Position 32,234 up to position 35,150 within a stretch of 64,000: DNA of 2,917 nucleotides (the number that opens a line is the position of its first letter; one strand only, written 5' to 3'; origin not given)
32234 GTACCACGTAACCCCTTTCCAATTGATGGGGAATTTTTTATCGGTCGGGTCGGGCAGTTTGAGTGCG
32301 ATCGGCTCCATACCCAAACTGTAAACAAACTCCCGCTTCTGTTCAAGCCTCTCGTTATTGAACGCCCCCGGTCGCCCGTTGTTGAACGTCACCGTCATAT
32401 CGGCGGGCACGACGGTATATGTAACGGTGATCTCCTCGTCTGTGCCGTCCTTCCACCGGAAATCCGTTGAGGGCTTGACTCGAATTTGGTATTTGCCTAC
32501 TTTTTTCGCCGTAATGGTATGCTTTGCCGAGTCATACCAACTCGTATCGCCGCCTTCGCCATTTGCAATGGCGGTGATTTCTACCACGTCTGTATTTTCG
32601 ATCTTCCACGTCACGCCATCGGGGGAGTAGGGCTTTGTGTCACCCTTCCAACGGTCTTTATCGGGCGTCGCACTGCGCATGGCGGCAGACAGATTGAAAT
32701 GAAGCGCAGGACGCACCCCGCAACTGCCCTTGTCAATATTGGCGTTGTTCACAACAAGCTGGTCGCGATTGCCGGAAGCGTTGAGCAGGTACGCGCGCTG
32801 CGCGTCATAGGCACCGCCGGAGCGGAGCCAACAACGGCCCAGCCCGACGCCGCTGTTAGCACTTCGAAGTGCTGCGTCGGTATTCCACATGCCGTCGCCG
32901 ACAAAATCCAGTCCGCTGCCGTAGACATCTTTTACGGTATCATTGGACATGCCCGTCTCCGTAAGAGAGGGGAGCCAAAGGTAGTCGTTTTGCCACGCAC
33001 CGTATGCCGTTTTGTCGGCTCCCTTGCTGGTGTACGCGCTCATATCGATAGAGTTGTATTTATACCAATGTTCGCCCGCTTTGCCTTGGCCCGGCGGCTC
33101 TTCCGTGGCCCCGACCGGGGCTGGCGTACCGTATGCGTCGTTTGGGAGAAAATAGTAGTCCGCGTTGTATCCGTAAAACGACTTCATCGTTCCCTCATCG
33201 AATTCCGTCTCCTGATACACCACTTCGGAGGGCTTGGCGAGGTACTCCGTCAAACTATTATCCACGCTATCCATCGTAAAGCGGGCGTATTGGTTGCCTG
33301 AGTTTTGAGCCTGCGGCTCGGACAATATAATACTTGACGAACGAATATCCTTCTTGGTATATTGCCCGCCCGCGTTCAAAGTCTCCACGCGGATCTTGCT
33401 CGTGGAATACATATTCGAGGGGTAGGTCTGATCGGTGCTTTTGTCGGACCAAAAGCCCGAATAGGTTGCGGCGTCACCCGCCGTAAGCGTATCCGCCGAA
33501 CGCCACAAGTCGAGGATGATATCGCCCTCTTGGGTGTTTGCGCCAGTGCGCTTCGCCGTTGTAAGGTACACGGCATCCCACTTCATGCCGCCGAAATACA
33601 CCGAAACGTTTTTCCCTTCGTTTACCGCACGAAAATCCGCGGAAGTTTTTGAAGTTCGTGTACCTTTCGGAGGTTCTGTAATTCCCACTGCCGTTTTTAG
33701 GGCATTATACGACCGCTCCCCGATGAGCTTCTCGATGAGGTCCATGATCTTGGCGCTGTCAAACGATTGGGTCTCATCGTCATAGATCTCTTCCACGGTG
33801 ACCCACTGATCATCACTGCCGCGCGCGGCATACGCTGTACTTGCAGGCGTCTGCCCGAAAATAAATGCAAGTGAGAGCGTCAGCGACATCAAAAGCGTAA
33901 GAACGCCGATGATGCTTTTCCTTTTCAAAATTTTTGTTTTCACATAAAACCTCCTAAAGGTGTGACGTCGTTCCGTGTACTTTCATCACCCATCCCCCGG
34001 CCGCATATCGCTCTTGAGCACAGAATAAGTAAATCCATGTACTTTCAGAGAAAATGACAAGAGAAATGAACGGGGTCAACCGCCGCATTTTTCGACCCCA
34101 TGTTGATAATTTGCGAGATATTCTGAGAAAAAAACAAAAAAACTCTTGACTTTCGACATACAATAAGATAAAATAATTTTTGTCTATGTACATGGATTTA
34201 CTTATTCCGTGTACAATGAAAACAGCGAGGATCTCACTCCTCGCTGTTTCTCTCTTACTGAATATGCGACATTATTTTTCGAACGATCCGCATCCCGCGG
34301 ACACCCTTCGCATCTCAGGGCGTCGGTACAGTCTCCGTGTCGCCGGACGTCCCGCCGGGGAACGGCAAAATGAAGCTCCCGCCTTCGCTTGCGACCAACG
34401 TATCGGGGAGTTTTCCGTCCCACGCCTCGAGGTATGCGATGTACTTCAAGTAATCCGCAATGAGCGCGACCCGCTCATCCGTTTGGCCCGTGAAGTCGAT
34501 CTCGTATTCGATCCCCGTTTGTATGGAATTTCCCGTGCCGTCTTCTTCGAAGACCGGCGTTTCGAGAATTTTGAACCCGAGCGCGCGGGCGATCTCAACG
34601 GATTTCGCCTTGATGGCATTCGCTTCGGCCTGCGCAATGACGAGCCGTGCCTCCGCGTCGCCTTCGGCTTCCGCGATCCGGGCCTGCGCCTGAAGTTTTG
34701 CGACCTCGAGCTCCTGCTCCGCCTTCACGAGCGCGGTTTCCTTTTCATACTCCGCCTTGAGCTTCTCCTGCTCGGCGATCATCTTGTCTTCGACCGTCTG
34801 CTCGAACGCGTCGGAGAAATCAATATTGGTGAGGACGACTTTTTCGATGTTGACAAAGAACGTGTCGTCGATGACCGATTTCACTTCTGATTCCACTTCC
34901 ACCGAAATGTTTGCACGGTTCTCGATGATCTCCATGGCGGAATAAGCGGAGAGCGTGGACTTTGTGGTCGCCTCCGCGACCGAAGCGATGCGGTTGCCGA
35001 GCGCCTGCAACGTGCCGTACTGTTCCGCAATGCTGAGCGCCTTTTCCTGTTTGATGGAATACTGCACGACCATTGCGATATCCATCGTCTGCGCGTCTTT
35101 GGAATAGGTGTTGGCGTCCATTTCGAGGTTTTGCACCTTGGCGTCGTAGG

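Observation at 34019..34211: Candidate invertible promoter (phase-variation switch) upstream of the 1,427-aa adhesin, captured in the OFF orientation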

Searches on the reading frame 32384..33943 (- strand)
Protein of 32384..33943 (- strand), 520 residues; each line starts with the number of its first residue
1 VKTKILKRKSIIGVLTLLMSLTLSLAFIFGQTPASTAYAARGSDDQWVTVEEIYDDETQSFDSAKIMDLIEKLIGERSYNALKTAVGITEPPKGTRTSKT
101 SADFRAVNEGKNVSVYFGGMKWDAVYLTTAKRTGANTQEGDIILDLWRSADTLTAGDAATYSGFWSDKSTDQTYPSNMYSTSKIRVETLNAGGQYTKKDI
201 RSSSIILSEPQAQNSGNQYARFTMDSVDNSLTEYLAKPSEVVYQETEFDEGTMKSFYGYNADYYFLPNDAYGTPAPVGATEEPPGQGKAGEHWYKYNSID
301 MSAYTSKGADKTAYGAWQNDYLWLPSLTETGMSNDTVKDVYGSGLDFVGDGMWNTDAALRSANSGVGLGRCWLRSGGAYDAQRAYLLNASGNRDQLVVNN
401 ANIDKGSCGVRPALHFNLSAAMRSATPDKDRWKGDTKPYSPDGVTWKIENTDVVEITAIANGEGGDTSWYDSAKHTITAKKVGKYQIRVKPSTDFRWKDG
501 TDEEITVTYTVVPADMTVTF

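Call 24: find_homologous_proteins(query=window:32384-33943:-, max_evalue=1e-10)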
Query window:32384-33943:- (520 aa): 49 proteins with E <= 1e-10 among 8000 candidates.
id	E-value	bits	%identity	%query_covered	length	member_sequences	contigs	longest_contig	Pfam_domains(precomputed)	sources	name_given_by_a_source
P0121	1.1e-133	465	75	57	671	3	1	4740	-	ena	-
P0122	9.1e-93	330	40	97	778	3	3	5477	-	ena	-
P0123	1.7e-67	246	42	80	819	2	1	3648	PF09479.17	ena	-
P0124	1.9e-66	243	41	73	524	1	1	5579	-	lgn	-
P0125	4.8e-64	235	38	94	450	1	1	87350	-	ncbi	-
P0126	1.7e-61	227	44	63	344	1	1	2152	-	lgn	-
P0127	5.7e-52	195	39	78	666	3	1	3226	-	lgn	-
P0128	9.4e-51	191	39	78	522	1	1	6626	-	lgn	-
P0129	3.0e-49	186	37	73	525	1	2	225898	-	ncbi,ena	-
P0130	4.6e-32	130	33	79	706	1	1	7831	-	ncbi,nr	ncbi:MAG: hypothetical protein K2M44_04570, partial [Clostridia bacterium]|nr:hypothetical protein [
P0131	1.7e-31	128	38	64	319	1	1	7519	-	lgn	-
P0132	5.7e-31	126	36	51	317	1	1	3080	-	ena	-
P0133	1.8e-29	121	36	63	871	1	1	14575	-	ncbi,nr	ncbi:MAG: hypothetical protein K2M44_00270, partial [Clostridia bacterium]|nr:hypothetical protein [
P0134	6.9e-29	119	32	73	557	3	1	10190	-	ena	-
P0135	8.3e-29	119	33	61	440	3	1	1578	-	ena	-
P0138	1.1e-27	115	30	96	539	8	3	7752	-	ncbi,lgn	-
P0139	1.4e-26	111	32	74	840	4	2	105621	-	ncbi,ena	-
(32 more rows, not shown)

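Call 25: find_encoding_contigs(protein=P0121, flank=5000, max_places=6)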
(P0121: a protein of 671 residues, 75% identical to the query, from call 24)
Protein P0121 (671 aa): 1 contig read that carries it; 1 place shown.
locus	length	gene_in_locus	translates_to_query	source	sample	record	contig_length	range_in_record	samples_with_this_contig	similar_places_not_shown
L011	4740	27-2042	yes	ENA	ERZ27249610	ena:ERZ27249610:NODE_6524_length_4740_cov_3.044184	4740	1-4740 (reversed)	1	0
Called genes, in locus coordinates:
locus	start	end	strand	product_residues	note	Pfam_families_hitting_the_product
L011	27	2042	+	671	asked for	-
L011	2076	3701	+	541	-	PF18676:MBG_2 (weak)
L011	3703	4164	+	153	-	-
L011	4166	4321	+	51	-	-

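Call 26: find_encoding_contigs(protein=P0122, flank=5000, max_places=6)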
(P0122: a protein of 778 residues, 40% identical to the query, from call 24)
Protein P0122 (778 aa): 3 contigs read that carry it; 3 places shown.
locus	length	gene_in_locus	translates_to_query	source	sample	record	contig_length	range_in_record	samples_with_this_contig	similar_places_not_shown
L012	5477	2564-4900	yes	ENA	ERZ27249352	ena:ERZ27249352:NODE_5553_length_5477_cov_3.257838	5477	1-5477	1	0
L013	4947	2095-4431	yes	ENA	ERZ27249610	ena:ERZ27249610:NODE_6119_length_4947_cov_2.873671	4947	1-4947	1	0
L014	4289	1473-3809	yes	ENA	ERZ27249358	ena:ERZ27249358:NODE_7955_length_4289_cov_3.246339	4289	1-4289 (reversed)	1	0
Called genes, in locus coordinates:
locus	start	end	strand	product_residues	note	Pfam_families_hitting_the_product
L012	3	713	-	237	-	?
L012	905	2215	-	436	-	PF02040:ArsB, PF03600:CitMHS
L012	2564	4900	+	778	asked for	-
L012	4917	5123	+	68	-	-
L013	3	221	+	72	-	?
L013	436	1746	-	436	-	PF02040:ArsB, PF03600:CitMHS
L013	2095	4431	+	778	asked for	-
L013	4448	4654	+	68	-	-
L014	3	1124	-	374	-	?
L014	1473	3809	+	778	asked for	-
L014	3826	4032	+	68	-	-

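Call 43: find_related_loci(query=A2, collection=genome_contigs, flank=6000)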
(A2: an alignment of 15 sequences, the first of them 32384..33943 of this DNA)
Query A2 (520 aa) in genome_contigs; peptide patterns used: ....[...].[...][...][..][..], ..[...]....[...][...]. (x = any residue, [..] = any of these).
255 stretches matched a pattern; 212 encode a relative of the query (tblastn E <= 1e-3); the best 80 are kept; 80 distinct loci.
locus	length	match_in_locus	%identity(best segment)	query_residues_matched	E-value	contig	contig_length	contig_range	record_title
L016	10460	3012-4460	74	12-520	0e+0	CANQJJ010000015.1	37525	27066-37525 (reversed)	MAG: uncultured Clostridia bacterium isolate Lapin-032__bin10 genome assembly, contig: Lapin-032__NODE_1806_length_37525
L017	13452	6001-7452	68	7-519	0e+0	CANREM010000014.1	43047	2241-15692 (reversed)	MAG: uncultured Clostridia bacterium isolate Lapin-024__bin45 genome assembly, contig: Lapin-024__NODE_1084_length_43047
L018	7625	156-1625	66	8-520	0e+0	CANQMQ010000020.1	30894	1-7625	MAG: uncultured Clostridia bacterium isolate Lapin-012__bin71 genome assembly, contig: Lapin-012__NODE_2264_length_30894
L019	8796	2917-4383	60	1-520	0e+0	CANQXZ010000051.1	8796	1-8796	MAG: uncultured Clostridia bacterium isolate Lapin-025__bin61 genome assembly, contig: Lapin-025__NODE_6161_length_8796_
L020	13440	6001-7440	61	33-520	0e+0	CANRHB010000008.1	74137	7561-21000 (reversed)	MAG: uncultured Clostridia bacterium isolate Lapin-020__bin46 genome assembly, contig: Lapin-020__NODE_291_length_74137_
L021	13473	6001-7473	57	7-520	9e-175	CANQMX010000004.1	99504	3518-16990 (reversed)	MAG: uncultured Clostridia bacterium isolate Lapin-012__bin96 genome assembly, contig: Lapin-012__NODE_391_length_99504_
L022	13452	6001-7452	56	1-520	7e-172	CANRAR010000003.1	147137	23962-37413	MAG: uncultured Clostridia bacterium isolate Lapin-030__bin22 genome assembly, contig: Lapin-030__NODE_103_length_147137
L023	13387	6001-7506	55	1-520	7e-169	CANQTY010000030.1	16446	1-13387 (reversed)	MAG: uncultured Bacilli bacterium isolate Lapin-008__bin59 genome assembly, contig: Lapin-008__NODE_3893_length_16446_co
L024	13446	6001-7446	42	2-520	2e-107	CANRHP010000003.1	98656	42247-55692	MAG: uncultured Clostridia bacterium isolate Lapin-032__bin130 genome assembly, contig: Lapin-032__NODE_353_length_98656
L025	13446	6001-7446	41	5-518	6e-106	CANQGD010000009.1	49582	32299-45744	MAG: uncultured Clostridia bacterium isolate Lapin-005__bin73 genome assembly, contig: Lapin-005__NODE_859_length_49582_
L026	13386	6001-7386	41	17-518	1e-104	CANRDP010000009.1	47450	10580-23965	MAG: uncultured Bacilli bacterium isolate Lapin-025__bin9 genome assembly, contig: Lapin-025__NODE_513_length_47450_cov_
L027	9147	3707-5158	41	4-518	8e-100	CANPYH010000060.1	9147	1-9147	MAG: uncultured Clostridia bacterium isolate Lapin-005__bin28 genome assembly, contig: Lapin-005__NODE_10559_length_9147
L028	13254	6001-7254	42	49-517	3e-84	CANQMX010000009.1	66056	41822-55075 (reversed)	MAG: uncultured Clostridia bacterium isolate Lapin-012__bin96 genome assembly, contig: Lapin-012__NODE_824_length_66056_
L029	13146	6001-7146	44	1-422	2e-83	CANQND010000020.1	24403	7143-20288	MAG: uncultured Clostridia bacterium isolate Lapin-012__bin87 genome assembly, contig: Lapin-012__NODE_2942_length_24403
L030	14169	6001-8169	46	8-425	1e-82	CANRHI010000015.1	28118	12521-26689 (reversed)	MAG: uncultured Clostridia bacterium isolate Lapin-033__bin51 genome assembly, contig: Lapin-033__NODE_1317_length_28118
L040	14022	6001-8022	39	19-520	9e-63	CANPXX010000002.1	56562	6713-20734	MAG: uncultured Clostridia bacterium isolate Lapin-005__bin42 genome assembly, contig: Lapin-005__NODE_674_length_56562_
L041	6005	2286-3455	35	1-424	3e-61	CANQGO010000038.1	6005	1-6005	MAG: uncultured Clostridia bacterium isolate Lapin-032__bin16 genome assembly, contig: Lapin-032__NODE_16739_length_6005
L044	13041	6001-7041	37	43-421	1e-57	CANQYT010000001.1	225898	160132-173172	MAG: uncultured Clostridia bacterium isolate Lapin-015__bin24 genome assembly, contig: Lapin-015__NODE_17_length_225898_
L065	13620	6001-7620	34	100-517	3e-38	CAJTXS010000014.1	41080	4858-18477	MAG TPA_asm: uncultured Christensenella sp. isolate MGBC120929 genome assembly, contig: MGBC120929.14, whole genome shot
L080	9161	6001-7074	31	7-421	4e-36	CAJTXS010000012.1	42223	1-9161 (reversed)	MAG TPA_asm: uncultured Christensenella sp. isolate MGBC120929 genome assembly, contig: MGBC120929.12, whole genome shot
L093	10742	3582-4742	34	109-520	5e-35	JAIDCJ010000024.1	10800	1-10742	MAG: Clostridia bacterium isolate SC0309_S10_1 SC0309_S10_1_contig_24, whole genome shotgun sequence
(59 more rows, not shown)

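Call 54: search_protein_families(library=pfam, proteins=[L019:1635-2537:+, L027:2439-3446:+, L029:4945-5859:+, L040:3499-4407:+, L041:1317-1961:-, L044:4853-5506:-, L093:2289-2885:-, L093:9997-10650:-, L080:7666-8274:-, L065:9865-11328:-], max_evalue=0.001)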
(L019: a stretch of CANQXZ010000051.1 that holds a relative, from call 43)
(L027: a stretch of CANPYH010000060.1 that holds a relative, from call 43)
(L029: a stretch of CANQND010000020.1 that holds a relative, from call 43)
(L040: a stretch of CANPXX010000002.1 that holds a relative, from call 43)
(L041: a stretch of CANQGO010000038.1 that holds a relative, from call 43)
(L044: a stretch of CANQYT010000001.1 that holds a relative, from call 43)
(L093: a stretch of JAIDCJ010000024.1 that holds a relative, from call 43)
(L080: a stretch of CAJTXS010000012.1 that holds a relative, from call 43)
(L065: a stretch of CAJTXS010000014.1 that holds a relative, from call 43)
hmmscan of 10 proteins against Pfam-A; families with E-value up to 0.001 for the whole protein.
L019:1635-2537:+ (300 aa): 2 families
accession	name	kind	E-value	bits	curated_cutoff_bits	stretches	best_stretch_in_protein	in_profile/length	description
PF00589.27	Phage_integrase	-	3e-24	86.2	27.1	1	125-287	21-172/172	Phage integrase family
PF14659.12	Phage_int_SAM_3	-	7.1e-10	39.4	22.6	1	4-59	3-57/58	Phage integrase, N-terminal SAM-like domain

L027:2439-3446:+ (335 aa): 3 families
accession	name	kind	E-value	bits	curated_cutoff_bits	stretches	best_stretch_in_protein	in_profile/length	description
PF00589.27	Phage_integrase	-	1.1e-26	94.1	27.1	1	161-319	25-169/172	Phage integrase family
PF14659.12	Phage_int_SAM_3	-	3e-10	40.6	22.6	1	37-92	3-57/58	Phage integrase, N-terminal SAM-like domain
PF22022.2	Phage_int_M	-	3.6e-05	24.4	27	1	37-130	2-93/96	Phage integrase central domain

L029:4945-5859:+ (304 aa): 2 families
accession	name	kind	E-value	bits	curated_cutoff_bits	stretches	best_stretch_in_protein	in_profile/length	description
PF00589.27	Phage_integrase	-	4.4e-27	95.4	27.1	1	129-290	27-172/172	Phage integrase family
PF14659.12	Phage_int_SAM_3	-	2.6e-09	37.6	22.6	1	3-53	2-51/58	Phage integrase, N-terminal SAM-like domain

L040:3499-4407:+ (302 aa): 2 families
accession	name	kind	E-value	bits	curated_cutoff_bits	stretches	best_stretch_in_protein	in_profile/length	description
PF00589.27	Phage_integrase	-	8.9e-24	84.6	27.1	1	132-289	28-172/172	Phage integrase family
PF14659.12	Phage_int_SAM_3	-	4.1e-10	40.2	22.6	1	4-58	3-56/58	Phage integrase, N-terminal SAM-like domain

L041:1317-1961:- (214 aa): 1 family
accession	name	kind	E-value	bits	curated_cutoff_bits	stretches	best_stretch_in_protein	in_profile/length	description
PF00239.26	Resolvase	-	1.6e-25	90.4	23.3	1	5-149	2-144/145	Resolvase, N terminal domain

L044:4853-5506:- (217 aa): 2 families
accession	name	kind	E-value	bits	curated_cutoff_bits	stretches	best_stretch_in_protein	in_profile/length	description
PF00239.26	Resolvase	-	3.9e-26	92.3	23.3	1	4-148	2-144/145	Resolvase, N terminal domain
PF04545.22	Sigma70_r4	-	0.00072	19.5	24.1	0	163-186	11-34/50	Sigma-70, region 4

L093:2289-2885:- (198 aa): 1 family
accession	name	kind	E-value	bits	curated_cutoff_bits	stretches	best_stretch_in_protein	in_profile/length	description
PF00239.26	Resolvase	-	5.6e-28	98.3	23.3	1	2-147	1-144/145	Resolvase, N terminal domain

L093:9997-10650:- (217 aa): 1 family
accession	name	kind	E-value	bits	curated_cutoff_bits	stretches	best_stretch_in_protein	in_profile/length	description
PF00239.26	Resolvase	-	1.3e-26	93.9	23.3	1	4-148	2-144/145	Resolvase, N terminal domain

L080:7666-8274:- (202 aa): 0 families

L065:9865-11328:- (487 aa): 0 families

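Call 68: search_protein_families(library=ncbifam, proteins=[L019:1635-2537:+, L041:1317-1961:-], max_evalue=0.001)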
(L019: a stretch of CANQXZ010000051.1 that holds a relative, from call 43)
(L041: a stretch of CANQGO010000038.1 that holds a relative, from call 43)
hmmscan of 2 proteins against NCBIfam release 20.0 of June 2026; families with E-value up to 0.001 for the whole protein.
L019:1635-2537:+ (300 aa): 11 families
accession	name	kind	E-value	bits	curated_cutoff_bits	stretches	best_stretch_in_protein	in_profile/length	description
NF040815.2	recomb_XerA_Arch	equivalog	7e-24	84.8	220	2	62-165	54-151/263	site-specific tyrosine recombinase/integron integrase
TIGR02224.1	recomb_XerC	equivalog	2.7e-18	66.4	335.15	2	220-289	214-283/295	tyrosine recombinase XerC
TIGR02225.1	recomb_XerD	equivalog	9.5e-15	54.7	329.6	2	43-163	37-161/290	site-specific tyrosine recombinase XerD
TIGR02249.1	integrase_gron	subfamily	2.6e-13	50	265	1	225-289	242-306/315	integron integrase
NF001399.0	PRK00283.1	subfamily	1.1e-12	47.8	279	2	244-286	245-286/300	tyrosine recombinase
NF011946.0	PRK15417.1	equivalog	1.2e-11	44.3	435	2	66-164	70-169/337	integron integrase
NF003462.0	PRK05084.1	equivalog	1.2e-10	40.6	267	1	125-295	194-356/360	tyrosine recombinase XerS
NF002331.0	PRK01287.1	subfamily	7.7e-07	28.4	371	1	240-273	269-303/365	site-specific tyrosine recombinase XerC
NF007371.0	PRK09871.1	subfamily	1.1e-05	25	222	0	129-163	29-63/198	tyrosine-type DNA invertase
NF002685.0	PRK02436.1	equivalog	2.3e-05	24.4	178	0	184-281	150-244/245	site-specific tyrosine recombinase XerD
NF007370.0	PRK09870.1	subfamily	0.00097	18.8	221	0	129-161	35-67/200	tyrosine-type DNA invertase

L041:1317-1961:- (214 aa): 3 families
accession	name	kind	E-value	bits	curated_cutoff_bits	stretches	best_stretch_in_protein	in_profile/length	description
NF041201.1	recomb_XisF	equivalog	1.5e-15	57.2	375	1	5-148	2-140/465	fdxN element excision recombinase XisF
NF009949.0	PRK13413.1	equivalog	3e-08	33.6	272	1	5-196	3-195/203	master DNA invertase Mpi family serine-type recombinase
NF033518.0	transpos_IS607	equivalog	8.8e-08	31.9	110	1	3-73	55-133/187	IS607 family transposase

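Call 75: find_encoding_contigs(protein=P0138, flank=1500, max_places=10)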
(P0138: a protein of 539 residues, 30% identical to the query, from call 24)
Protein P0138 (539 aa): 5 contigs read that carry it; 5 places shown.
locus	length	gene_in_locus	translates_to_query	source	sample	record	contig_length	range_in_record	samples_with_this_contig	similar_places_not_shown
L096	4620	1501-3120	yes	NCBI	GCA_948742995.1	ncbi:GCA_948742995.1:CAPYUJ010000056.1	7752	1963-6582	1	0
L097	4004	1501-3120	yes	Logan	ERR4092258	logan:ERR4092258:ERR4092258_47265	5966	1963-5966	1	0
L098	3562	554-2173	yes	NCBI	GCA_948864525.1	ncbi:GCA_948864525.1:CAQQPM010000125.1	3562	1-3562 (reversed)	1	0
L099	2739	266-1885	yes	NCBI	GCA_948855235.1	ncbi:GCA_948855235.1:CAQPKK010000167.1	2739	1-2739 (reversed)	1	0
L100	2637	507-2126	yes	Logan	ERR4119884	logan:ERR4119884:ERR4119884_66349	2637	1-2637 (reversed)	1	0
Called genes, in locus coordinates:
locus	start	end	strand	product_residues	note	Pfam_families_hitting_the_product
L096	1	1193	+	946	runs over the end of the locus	PF01841:Transglut_core (weak)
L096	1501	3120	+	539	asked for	-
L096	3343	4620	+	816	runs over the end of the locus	?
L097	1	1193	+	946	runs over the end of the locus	PF01841:Transglut_core (weak)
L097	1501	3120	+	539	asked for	-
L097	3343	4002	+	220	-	?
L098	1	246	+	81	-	?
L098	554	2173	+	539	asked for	-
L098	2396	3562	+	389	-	?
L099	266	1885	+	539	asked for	-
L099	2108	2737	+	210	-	?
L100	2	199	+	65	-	?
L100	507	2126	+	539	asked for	-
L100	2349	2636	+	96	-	?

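Call 76: find_encoding_contigs(protein=P0139, flank=1500, max_places=10)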
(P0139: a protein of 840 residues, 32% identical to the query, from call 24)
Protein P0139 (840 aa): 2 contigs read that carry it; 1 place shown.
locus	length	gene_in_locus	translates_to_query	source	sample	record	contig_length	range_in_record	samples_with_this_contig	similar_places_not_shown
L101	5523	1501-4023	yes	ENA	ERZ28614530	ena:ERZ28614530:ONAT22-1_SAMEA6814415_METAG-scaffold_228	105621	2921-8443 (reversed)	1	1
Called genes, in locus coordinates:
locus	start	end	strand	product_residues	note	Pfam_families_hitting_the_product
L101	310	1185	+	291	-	PF02645:DegV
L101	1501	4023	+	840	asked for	-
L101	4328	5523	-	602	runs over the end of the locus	PF00664:ABC_membrane, PF02463:SMC_N (faint), PF00005:ABC_tran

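Call 80: find_homologous_proteins(query=L027:3713-5272:+, max_evalue=1e-60)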
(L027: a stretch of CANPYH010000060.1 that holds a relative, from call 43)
Query L027:3713-5272:+ (520 aa): 6 proteins with E <= 1e-60 among 8000 candidates.
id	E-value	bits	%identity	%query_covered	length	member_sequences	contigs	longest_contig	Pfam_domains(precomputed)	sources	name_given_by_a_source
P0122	1.2e-94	336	42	96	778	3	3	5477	-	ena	-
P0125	1.1e-79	287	44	78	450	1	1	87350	-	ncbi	-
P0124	1.5e-72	263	46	68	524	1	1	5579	-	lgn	-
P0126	2.0e-67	246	46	61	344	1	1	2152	-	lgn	-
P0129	1.4e-62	230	44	68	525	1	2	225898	-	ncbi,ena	-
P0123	1.9e-62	230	43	76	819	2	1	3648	PF09479.17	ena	-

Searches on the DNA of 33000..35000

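Call 6: search_rna_families(source=window, start=33000, end=35000, threshold=evalue, max_evalue=1)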
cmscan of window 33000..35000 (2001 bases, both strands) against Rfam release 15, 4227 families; matches with E-value up to 1: 3.
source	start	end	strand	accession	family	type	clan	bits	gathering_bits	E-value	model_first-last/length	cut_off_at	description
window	34219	34345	-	RF00166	PrrB_RsmZ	Gene; sRNA;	CL00106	33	44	2.2e-05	1-133/133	no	PrrB/RsmZ RNA family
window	34161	34254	+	RF02449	ncr1015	Gene; sRNA;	-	30.4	60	0.079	1-121/121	no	Bacillus sRNA ncr1015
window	33797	33820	-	RF01133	sR3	Gene; snRNA; snoRNA; CD-box;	-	16.1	41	0.34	1-55/55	no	Small nucleolar RNA sR3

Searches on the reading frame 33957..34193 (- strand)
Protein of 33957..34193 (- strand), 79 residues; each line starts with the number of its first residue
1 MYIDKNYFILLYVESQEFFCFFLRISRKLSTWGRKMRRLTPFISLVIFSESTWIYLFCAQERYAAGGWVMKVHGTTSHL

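Call 41: list_cluster_members(proteins=[window:33957-34193:-, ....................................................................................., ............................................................, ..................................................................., window:34209-34370:+, window:34205-34423:-, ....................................])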
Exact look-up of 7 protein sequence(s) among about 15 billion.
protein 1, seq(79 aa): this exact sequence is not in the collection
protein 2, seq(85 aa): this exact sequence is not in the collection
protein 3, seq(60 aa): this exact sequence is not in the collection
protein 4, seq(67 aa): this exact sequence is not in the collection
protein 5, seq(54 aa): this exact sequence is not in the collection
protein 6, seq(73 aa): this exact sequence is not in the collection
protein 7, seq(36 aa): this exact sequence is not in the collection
